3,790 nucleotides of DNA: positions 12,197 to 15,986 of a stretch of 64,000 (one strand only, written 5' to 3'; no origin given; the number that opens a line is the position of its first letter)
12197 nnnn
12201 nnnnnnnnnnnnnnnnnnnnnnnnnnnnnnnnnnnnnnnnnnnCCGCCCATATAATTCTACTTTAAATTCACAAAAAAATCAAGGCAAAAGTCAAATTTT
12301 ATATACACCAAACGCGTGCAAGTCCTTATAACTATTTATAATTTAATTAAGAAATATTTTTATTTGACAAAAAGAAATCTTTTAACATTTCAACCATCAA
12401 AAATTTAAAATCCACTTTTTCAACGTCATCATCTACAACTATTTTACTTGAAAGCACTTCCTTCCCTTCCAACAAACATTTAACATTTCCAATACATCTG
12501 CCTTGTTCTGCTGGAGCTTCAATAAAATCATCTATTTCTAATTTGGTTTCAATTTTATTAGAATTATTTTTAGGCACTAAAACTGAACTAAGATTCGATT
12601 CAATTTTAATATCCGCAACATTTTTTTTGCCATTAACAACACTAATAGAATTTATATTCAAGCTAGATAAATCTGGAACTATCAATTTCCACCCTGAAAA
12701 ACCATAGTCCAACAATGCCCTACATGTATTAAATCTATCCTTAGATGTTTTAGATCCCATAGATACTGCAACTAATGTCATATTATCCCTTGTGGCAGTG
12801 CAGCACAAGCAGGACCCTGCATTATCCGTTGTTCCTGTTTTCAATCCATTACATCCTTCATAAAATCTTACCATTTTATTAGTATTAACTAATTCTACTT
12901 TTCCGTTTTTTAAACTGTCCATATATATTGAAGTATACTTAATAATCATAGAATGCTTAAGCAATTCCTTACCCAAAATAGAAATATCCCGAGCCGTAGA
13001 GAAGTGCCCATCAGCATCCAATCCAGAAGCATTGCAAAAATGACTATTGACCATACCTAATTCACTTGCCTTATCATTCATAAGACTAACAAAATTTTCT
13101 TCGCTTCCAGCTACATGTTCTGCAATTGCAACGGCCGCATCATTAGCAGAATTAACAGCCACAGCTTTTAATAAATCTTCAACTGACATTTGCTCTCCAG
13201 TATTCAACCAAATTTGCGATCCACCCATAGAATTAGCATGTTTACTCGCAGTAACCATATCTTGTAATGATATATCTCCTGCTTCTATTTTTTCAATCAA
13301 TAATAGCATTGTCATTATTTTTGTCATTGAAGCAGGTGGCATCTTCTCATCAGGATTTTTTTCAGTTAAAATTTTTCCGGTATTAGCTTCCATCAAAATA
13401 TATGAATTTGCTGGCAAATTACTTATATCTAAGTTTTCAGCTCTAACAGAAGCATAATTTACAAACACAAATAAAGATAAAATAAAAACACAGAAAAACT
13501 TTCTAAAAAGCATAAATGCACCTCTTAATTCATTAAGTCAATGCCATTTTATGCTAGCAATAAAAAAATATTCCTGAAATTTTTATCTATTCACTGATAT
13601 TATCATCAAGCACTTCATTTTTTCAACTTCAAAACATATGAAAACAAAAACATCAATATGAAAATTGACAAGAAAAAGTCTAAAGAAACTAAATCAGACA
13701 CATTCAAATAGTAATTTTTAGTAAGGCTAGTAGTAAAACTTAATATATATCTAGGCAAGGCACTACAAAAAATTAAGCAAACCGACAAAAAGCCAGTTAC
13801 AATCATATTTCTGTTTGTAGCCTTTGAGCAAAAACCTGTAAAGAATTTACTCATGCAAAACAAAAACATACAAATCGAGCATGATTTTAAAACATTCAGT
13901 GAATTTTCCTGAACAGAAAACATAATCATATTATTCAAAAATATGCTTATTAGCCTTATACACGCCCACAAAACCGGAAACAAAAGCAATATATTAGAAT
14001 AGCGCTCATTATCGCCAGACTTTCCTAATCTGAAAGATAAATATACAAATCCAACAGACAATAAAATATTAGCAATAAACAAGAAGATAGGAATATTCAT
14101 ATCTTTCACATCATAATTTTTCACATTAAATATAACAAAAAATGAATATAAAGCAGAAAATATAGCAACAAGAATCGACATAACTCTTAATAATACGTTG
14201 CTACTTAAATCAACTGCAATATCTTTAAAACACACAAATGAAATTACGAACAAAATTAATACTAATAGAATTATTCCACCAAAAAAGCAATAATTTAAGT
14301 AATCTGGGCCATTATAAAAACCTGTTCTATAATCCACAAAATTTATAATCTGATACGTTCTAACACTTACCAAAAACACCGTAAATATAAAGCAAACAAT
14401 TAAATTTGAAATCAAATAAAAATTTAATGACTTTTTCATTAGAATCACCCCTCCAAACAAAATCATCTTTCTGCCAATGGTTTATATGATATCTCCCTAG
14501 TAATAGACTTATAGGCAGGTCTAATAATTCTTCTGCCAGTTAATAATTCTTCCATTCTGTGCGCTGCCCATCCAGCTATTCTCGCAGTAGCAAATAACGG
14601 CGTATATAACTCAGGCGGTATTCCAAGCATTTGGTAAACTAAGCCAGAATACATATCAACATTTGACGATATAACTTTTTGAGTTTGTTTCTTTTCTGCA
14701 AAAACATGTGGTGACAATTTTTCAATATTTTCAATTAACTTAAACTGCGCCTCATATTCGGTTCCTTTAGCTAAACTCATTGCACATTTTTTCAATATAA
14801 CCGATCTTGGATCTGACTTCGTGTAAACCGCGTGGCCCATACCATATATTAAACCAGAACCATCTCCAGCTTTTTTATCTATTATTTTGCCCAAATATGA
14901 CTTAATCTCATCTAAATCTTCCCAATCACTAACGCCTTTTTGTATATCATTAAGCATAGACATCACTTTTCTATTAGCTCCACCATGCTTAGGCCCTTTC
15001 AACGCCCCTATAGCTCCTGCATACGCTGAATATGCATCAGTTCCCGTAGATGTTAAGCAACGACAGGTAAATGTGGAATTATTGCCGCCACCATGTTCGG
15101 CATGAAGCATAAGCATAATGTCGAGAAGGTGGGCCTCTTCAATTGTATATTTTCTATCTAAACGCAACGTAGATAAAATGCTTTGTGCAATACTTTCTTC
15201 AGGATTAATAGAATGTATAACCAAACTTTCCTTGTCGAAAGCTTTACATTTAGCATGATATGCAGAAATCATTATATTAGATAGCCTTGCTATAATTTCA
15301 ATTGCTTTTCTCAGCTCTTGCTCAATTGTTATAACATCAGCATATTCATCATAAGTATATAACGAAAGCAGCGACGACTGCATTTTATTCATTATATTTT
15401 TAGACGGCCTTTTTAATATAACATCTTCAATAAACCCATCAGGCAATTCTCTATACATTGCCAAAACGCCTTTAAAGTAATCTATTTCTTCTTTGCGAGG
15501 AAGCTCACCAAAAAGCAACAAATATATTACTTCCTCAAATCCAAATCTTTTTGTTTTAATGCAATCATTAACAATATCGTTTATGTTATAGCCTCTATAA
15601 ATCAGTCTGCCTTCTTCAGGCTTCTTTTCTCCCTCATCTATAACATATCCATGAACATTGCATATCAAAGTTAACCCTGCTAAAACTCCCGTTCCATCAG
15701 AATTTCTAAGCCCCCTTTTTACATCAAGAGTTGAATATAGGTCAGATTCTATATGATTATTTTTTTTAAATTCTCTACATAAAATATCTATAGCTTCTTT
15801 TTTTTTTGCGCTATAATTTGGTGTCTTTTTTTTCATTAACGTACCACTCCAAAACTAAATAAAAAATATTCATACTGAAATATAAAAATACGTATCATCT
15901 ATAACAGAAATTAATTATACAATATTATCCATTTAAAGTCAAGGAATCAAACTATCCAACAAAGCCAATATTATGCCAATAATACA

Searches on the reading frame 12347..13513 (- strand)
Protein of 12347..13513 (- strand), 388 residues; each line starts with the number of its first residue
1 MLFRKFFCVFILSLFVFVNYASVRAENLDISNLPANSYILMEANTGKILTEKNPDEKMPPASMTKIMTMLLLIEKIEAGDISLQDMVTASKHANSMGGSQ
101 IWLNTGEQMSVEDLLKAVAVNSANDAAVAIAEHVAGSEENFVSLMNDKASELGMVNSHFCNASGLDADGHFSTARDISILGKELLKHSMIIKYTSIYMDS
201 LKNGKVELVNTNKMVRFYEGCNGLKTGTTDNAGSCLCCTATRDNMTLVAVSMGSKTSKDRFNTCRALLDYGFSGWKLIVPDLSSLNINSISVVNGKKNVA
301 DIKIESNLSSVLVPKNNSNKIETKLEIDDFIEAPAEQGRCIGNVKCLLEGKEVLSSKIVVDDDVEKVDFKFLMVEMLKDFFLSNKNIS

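Call 48: search_protein_families(library=pfam, proteins=[window:12347-13513:-], max_evalue=0.00001)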
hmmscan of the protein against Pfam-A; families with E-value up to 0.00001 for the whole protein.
window:12347-13513:- (388 aa): 3 families
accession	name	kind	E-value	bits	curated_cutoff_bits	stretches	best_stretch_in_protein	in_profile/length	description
PF00768.25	Peptidase_S11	-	3.4e-76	256.3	27.6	1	32-256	9-239/239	D-alanyl-D-alanine carboxypeptidase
PF13354.11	Beta-lactamase2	-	3.4e-13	49.9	22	1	45-186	9-148/214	Beta-lactamase enzyme family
PF07943.18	PBP5_C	-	8.5e-10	39.1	21.2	1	288-366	14-91/91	Penicillin-binding protein 5, C-terminal domain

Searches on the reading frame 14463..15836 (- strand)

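Call 99: search_protein_families(library=pfam, proteins=[window:14463-15836:-], max_evalue=1e-8)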
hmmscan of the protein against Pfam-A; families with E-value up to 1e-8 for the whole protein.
window:14463-15836:- (457 aa): 1 family
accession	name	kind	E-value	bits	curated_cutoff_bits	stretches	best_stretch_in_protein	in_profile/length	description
PF00285.26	Citrate_synt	-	7.9e-109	364.4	27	1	49-441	3-357/357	Citrate synthase, C-terminal domain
